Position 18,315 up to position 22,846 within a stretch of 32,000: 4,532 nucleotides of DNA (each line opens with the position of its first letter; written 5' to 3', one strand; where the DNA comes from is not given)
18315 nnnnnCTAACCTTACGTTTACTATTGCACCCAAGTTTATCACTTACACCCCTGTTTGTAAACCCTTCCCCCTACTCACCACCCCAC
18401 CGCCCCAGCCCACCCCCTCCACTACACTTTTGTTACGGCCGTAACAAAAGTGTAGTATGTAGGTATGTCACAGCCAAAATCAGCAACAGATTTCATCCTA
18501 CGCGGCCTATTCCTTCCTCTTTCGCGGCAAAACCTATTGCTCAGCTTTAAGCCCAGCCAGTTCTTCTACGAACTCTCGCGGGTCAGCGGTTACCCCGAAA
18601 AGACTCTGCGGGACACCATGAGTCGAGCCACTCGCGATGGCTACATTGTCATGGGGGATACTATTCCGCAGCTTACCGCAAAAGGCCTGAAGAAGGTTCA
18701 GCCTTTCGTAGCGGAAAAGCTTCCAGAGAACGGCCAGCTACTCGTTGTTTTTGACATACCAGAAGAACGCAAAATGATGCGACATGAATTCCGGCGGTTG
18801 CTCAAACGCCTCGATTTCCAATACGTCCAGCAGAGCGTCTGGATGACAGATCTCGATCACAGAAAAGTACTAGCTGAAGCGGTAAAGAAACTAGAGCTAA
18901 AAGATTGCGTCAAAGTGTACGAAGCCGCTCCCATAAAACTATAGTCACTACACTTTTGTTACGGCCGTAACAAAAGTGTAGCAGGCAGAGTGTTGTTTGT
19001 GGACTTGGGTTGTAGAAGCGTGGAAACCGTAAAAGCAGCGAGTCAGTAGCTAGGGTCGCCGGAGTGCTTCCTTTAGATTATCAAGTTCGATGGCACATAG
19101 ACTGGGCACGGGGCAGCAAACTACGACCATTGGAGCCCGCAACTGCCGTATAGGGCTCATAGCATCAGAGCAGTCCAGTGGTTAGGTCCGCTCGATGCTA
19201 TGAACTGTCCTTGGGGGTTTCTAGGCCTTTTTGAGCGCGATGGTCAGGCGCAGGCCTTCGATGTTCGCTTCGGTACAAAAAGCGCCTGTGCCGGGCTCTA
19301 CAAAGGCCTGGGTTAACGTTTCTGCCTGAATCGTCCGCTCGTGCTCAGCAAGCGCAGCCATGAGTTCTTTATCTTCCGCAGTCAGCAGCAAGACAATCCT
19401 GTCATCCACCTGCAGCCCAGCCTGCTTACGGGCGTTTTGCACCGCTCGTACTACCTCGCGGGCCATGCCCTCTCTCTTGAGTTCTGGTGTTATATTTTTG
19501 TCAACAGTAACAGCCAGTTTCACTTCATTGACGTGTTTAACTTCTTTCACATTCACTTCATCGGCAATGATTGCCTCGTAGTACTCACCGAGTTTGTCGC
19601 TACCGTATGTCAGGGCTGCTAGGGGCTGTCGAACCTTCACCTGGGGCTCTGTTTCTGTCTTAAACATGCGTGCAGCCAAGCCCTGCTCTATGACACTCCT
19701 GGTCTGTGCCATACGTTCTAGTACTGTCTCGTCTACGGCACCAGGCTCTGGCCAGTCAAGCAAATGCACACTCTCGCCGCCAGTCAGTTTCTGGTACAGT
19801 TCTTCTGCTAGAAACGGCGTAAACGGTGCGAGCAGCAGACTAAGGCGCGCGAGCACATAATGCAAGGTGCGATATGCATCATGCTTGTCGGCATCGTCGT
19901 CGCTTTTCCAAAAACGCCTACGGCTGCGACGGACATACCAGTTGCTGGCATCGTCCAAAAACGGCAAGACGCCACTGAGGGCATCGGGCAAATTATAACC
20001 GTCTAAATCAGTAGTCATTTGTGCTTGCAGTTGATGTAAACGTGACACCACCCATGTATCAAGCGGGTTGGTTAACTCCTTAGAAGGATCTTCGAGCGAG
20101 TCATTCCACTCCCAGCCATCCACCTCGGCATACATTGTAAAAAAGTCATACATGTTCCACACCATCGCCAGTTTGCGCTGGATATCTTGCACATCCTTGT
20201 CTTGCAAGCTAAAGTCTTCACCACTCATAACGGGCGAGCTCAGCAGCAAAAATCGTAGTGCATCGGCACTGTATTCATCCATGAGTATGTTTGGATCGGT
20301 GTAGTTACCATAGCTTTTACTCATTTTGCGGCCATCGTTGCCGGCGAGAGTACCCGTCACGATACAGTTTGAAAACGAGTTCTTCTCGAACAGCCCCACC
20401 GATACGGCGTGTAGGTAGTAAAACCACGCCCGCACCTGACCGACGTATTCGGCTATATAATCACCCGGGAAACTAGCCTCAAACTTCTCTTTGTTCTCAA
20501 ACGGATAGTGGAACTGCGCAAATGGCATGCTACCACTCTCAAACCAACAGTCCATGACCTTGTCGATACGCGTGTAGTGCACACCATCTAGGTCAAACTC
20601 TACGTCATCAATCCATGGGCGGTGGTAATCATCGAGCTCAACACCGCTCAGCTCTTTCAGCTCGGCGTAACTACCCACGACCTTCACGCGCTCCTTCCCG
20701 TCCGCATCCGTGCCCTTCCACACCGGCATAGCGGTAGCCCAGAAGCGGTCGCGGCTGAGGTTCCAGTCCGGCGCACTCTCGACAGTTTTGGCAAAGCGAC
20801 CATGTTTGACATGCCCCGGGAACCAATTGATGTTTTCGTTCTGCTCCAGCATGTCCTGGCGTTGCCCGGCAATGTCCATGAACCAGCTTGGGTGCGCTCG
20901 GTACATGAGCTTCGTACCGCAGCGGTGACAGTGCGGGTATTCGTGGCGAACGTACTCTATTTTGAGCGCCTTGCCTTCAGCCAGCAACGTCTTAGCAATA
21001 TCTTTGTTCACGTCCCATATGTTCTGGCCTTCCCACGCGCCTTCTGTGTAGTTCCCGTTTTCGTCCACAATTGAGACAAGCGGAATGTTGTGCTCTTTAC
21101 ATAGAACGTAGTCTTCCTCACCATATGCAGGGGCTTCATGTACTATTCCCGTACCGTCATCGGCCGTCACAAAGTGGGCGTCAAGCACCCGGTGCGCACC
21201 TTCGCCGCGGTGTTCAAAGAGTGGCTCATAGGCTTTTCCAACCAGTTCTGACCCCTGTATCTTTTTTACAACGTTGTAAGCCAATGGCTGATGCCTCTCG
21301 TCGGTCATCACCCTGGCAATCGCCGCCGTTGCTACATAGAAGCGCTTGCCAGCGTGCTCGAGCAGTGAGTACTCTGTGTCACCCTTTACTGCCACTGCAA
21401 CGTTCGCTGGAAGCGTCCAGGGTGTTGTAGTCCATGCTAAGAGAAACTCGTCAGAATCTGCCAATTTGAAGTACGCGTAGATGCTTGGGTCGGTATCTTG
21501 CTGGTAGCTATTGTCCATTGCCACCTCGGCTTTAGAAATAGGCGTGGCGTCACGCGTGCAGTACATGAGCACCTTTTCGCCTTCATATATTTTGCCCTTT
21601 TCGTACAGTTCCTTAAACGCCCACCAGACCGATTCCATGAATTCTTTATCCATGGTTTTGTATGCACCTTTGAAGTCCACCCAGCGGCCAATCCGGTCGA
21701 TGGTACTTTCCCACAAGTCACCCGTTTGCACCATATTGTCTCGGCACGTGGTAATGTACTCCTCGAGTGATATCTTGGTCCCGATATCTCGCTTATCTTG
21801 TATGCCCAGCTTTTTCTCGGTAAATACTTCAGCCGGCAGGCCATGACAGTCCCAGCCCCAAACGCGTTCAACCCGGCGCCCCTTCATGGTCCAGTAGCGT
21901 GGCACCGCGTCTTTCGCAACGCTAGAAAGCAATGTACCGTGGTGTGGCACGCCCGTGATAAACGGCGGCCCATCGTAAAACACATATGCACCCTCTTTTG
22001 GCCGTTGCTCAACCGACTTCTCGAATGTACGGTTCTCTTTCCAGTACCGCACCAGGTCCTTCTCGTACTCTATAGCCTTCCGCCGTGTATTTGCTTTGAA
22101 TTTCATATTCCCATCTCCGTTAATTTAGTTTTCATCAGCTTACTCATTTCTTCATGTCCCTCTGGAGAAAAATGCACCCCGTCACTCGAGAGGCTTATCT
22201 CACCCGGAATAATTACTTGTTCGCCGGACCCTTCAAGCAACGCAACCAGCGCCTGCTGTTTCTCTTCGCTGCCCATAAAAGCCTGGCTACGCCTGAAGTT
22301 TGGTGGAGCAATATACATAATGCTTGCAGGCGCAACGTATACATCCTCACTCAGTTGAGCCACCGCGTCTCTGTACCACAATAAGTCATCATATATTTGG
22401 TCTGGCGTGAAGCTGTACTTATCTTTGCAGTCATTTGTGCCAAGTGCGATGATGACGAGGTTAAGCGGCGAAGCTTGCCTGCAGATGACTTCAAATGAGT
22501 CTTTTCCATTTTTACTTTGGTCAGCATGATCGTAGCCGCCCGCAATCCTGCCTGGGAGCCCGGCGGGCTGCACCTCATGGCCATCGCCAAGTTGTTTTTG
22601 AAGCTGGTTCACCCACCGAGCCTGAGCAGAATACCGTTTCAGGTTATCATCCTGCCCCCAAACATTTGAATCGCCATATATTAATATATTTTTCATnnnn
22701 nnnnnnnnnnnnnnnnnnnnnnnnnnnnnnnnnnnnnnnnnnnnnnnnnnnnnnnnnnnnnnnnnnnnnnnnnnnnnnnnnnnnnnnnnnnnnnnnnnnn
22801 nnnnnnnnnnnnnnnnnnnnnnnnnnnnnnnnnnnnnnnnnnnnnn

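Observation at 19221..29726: Two diverged T-box(Ile)-controlled IleRS operons, each led by a GNAT and carrying a different hydrolase or nuclease: candidate inducible IleRS-backup / IleRS-inhibitor-resistance island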

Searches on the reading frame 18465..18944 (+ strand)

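Call 9: search_protein_families(library=pfam, proteins=[window:18465-18944:+], max_evalue=0.01)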
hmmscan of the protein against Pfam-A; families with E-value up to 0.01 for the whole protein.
window:18465-18944:+ (159 aa): 2 families
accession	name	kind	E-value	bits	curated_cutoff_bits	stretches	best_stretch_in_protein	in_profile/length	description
PF20803.2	PaaX_M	-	2e-13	50.7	24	1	93-155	10-72/83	PaaX protein central Cas2-like domain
PF09827.14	CRISPR_Cas2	-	2.8e-06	27.9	23.8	1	92-137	3-44/74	CRISPR associated protein Cas2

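Call 27: search_protein_families(library=ncbifam, proteins=[window:18465-18944:+], max_evalue=0.001)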
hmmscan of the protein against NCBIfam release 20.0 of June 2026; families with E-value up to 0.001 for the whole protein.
window:18465-18944:+ (159 aa): 1 family
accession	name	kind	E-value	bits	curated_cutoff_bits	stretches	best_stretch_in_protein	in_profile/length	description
TIGR01573.1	cas2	equivalog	3.2e-06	27.3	24.5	1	92-142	3-54/96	CRISPR-associated endonuclease Cas2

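Call 72: search_protein_families(library=padloc, proteins=[window:18465-18944:+], max_evalue=0.01)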
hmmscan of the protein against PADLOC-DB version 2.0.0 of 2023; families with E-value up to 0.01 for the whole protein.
window:18465-18944:+ (159 aa): 12 families
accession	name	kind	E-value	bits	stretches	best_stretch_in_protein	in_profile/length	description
PDLC00935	Cas2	-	8.6e-07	27.3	1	92-142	3-54/96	CRISPR-associated endonuclease Cas2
PDLC01251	Cas2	-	3e-06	25.4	1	92-142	3-52/84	"CAS-I,CAS-II,CAS-III,CAS-IV,CAS-V,CAS-VI; acquisition_2"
PDLC01649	Cas2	-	3.5e-06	25.3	1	92-143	3-50/70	"CAS-I,CAS-II,CAS-III,CAS-IV,CAS-V,CAS-VI; acquisition_2"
PDLC01750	Cas2b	-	1.2e-05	23.7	1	91-154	2-64/86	-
PDLC01525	Cas2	-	2.2e-05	23.1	1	92-149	3-61/90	"CAS-I,CAS-II,CAS-III,CAS-IV,CAS-V,CAS-VI; acquisition_2"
PDLC02068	Cas2_II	-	2.5e-05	21.9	1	88-144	20-79/137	-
PDLC01748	Cas2_IIIa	-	4.3e-05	22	1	92-153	3-64/88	-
PDLC02072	Cas2_II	-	0.00031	18.9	1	92-139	8-58/72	-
PDLC01443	Cas2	-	0.00033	19.1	1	92-152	3-62/86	"CAS-I,CAS-II,CAS-III,CAS-IV,CAS-V,CAS-VI; acquisition_2"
PDLC02075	Cas2a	-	0.00068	18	1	91-135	2-44/85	-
PDLC01338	Cas2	-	0.0019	16.7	1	93-152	2-59/76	"CAS-I,CAS-II,CAS-III,CAS-IV,CAS-V,CAS-VI; acquisition_2"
PDLC01459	Cas2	-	0.0067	15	0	92-143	8-62/105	"CAS-I,CAS-II,CAS-III,CAS-IV,CAS-V,CAS-VI; acquisition_2"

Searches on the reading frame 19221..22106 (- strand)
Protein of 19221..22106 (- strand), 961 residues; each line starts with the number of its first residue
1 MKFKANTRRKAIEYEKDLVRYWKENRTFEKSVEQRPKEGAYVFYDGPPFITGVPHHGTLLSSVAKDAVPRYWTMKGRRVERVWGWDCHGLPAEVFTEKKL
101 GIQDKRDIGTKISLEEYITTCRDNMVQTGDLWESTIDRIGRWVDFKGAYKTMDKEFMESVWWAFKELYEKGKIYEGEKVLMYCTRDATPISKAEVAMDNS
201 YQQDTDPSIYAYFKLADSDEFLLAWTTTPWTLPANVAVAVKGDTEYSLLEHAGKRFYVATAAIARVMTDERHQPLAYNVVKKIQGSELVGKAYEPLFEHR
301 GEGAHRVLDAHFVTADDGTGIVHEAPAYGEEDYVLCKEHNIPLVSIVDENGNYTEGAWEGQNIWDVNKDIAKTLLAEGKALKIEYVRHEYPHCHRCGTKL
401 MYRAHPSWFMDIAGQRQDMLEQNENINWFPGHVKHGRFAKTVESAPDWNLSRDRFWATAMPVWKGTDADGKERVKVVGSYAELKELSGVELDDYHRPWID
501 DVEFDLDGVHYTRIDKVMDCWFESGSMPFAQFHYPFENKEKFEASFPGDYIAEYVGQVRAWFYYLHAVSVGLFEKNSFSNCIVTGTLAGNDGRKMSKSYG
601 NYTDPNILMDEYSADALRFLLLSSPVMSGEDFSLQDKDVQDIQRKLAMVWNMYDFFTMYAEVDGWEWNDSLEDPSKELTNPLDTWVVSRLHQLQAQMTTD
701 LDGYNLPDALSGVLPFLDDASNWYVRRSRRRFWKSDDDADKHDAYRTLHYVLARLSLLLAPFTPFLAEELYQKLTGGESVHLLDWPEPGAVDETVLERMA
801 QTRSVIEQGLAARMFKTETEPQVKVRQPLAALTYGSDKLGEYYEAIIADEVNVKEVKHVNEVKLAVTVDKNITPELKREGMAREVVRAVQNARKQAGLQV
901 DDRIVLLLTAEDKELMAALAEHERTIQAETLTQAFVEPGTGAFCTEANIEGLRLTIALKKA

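Call 9: search_protein_families(library=pfam, proteins=[window:19221-22106:-], max_evalue=0.01)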
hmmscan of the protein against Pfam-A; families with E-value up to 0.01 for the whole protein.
window:19221-22106:- (961 aa): 5 families
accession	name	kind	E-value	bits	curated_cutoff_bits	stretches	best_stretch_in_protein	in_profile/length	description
PF00133.28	tRNA-synt_1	-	3.2e-112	375.8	22.7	1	19-631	3-412/414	tRNA synthetases class I (I, L, M and V)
PF08264.19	Anticodon_1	-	9.1e-29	100.7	25.1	1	683-807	1-130/148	Anticodon-binding domain of tRNA ligase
PF19302.4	DUF5915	-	7.5e-23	81.5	27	1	844-960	80-194/195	Domain of unknown function (DUF5915)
PF09334.17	tRNA-synt_1g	-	6e-16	58.6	20.1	2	48-196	8-136/391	tRNA synthetases class I (M)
PF13603.12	tRNA-synt_1_2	-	0.0016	18.4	25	1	212-353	13-146/185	Leucyl-tRNA synthetase, editing domain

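Call 19: find_related_loci(query=window:19221-22106:-, collection=genome_contigs, flank=6000)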
Query window:19221-22106:- (961 aa) in genome_contigs; peptide patterns used: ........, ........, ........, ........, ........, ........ (x = any residue, [..] = any of these).
600 stretches matched a pattern (row limit reached: there are more); 593 encode a relative of the query (tblastn E <= 1e-3); the best 80 are kept; 80 distinct loci.
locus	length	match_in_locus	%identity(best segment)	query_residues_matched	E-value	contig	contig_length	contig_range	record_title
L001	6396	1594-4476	99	1-961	0e+0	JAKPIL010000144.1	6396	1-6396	MAG: bacterium isolate USOA134_metabat.4 k141_473437, whole genome shotgun sequence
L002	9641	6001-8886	78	1-961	0e+0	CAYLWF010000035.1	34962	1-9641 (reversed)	MAG TPA_asm: uncultured Candidatus Saccharibacteria bacterium isolate SRP135725_co2_488 genome assembly, contig: k141_50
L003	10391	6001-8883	78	1-961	0e+0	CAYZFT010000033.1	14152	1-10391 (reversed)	MAG TPA_asm: uncultured Candidatus Saccharibacteria bacterium isolate SRP342105_co1_26 genome assembly, contig: NODE_581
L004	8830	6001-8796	80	1-931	0e+0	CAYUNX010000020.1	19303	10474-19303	MAG TPA_asm: uncultured Candidatus Saccharibacteria bacterium isolate SRP342105_co1_281 genome assembly, contig: NODE_37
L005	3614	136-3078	72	1-961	0e+0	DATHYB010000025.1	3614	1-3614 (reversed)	MAG TPA_asm: Candidatus Limnocylindrales bacterium isolate SMAG_U16200 k141_184269, whole genome shotgun sequence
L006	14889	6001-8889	71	1-961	0e+0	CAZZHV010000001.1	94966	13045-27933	MAG TPA_asm: uncultured Candidatus Saccharibacteria bacterium isolate SRP200132_co1_55 genome assembly, contig: NODE_258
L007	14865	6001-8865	71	1-961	0e+0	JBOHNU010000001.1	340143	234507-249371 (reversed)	MAG: Candidatus Saccharimonadales bacterium isolate SD8029_maxbin2.bin.13 NODE_1_length_340143_cov_2.844225, whole genom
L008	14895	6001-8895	70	1-960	0e+0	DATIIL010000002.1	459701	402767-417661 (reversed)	MAG TPA_asm: Candidatus Saccharimonadales bacterium isolate SMAG_U15664 k141_644191, whole genome shotgun sequence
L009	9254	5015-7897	69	1-960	0e+0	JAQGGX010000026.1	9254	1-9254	MAG: Candidatus Saccharibacteria bacterium isolate RYN_418 scaffold_5923578, whole genome shotgun sequence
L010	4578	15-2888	70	1-961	0e+0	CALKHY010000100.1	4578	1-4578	MAG TPA_asm: uncultured Candidatus Saccharibacteria bacterium isolate SRR4028141_bin.49_CONCOCT_v1.1_MAG genome assembly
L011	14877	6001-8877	71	1-960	0e+0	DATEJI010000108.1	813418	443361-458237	MAG TPA_asm: Candidatus Saccharimonadales bacterium isolate SMAG_U8860 k141_530119, whole genome shotgun sequence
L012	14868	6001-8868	71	1-961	0e+0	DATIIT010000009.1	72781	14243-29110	MAG TPA_asm: Candidatus Saccharimonadales bacterium isolate SMAG_U15672 k141_90938, whole genome shotgun sequence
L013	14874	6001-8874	69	1-961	0e+0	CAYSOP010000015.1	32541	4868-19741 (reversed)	MAG TPA_asm: uncultured Candidatus Saccharibacteria bacterium isolate SRP200132_co1_551 genome assembly, contig: NODE_23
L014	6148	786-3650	69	1-961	0e+0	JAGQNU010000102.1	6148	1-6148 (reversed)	MAG: Candidatus Saccharibacteria bacterium isolate HKST-UBA76 2008_334691, whole genome shotgun sequence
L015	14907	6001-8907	70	1-961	0e+0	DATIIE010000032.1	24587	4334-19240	MAG TPA_asm: Candidatus Saccharimonadales bacterium isolate SMAG_U15656 k141_208905, whole genome shotgun sequence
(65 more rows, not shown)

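Call 27: search_protein_families(library=ncbifam, proteins=[window:19221-22106:-], max_evalue=0.001)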
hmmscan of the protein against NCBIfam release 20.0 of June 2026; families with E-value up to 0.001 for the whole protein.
window:19221-22106:- (961 aa): 16 families
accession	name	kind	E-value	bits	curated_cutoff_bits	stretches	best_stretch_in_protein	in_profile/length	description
TIGR00392.1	ileS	equivalog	1.8e-235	784.1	621.4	1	7-816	4-836/861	isoleucine--tRNA ligase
NF000258.1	MupB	exception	7.9e-189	629.8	1900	2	12-861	6-851/1033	mupirocin-resistant isoleucine--tRNA ligase MupB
NF000257.1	MupA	exception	1.1e-188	629.2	1900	2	10-863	4-851/1024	mupirocin-resistant isoleucine--tRNA ligase MupA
TIGR00422.1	valS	equivalog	2.1e-122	409.8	612.1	2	308-911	257-826/863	valine--tRNA ligase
NF009687.0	PRK13208.1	equivalog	6.7e-115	385.1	738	2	294-865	246-789/801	valine--tRNA ligase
NF004349.1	PRK05729.1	equivalog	8e-98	328.7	704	2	307-859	250-770/860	valine--tRNA ligase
NF040702.1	ileS_w_GNAT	exception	7.9e-84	282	1999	2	256-778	448-960/1100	isoleucine--tRNA ligase, N-acetyltransferase domain-containing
NF008957.0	PRK12300.1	subfamily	2.3e-61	207.9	677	2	11-339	6-328/946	leucine--tRNA ligase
NF011492.0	PRK14900.1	equivalog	3.6e-60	203.9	1783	2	306-866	265-800/1044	valine--tRNA ligase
NF000540.1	alt_ValS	exception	4.7e-56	190.2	900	2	404-855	384-822/827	valine--tRNA ligase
TIGR00395.1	leuS_arch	equivalog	3.1e-53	181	648.5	2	14-337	3-320/938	leucine--tRNA ligase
TIGR00396.1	leuS_bact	equivalog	6.8e-34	117.1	548.4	3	11-196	3-168/843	leucine--tRNA ligase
TIGR00398.1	metG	equivalog_domain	1.1e-25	90.4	336.35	2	577-774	311-501/530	methionine--tRNA ligase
NF008900.0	PRK12267.1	equivalog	1.1e-17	63.8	598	2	577-804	283-504/648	methionine--tRNA ligase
NF001100.0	PRK00133.1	equivalog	2.5e-15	56.1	587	1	391-820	173-545/676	methionine--tRNA ligase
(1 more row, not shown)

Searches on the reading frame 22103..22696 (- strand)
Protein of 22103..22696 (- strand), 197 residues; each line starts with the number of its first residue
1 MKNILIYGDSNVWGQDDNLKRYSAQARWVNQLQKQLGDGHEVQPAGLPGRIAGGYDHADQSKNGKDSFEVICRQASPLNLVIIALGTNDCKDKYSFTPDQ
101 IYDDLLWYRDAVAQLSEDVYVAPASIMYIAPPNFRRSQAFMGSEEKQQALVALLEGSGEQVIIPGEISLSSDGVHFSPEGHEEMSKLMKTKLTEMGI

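Call 9: search_protein_families(library=pfam, proteins=[window:22103-22696:-], max_evalue=0.01)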
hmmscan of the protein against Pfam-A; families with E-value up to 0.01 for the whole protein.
window:22103-22696:- (197 aa): 3 families
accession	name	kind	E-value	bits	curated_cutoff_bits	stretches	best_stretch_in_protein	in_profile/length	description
PF13472.12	Lipase_GDSL_2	-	4.8e-10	40.7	32.9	1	7-182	2-177/178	GDSL-like Lipase/Acylhydrolase family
PF00657.28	Lipase_GDSL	-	4.4e-08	34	23.6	1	4-186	1-206/208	GDSL-like Lipase/Acylhydrolase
PF04311.20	DUF459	-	0.0023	17.8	27.2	0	72-138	55-123/197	Protein of unknown function (DUF459)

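Call 27: search_protein_families(library=ncbifam, proteins=[window:22103-22696:-], max_evalue=0.001)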
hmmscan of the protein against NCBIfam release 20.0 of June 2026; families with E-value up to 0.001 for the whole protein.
window:22103-22696:- (197 aa): 1 family
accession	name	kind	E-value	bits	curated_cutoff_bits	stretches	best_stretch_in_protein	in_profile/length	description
NF042968.1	AcxylEst_AxeA1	equivalog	0.00056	18.3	700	1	24-112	294-378/459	acetylxylan esterase AxeA1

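Call 72: search_protein_families(library=padloc, proteins=[window:22103-22696:-], max_evalue=0.01)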
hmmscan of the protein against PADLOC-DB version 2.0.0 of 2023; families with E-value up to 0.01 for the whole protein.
window:22103-22696:- (197 aa): 0 families
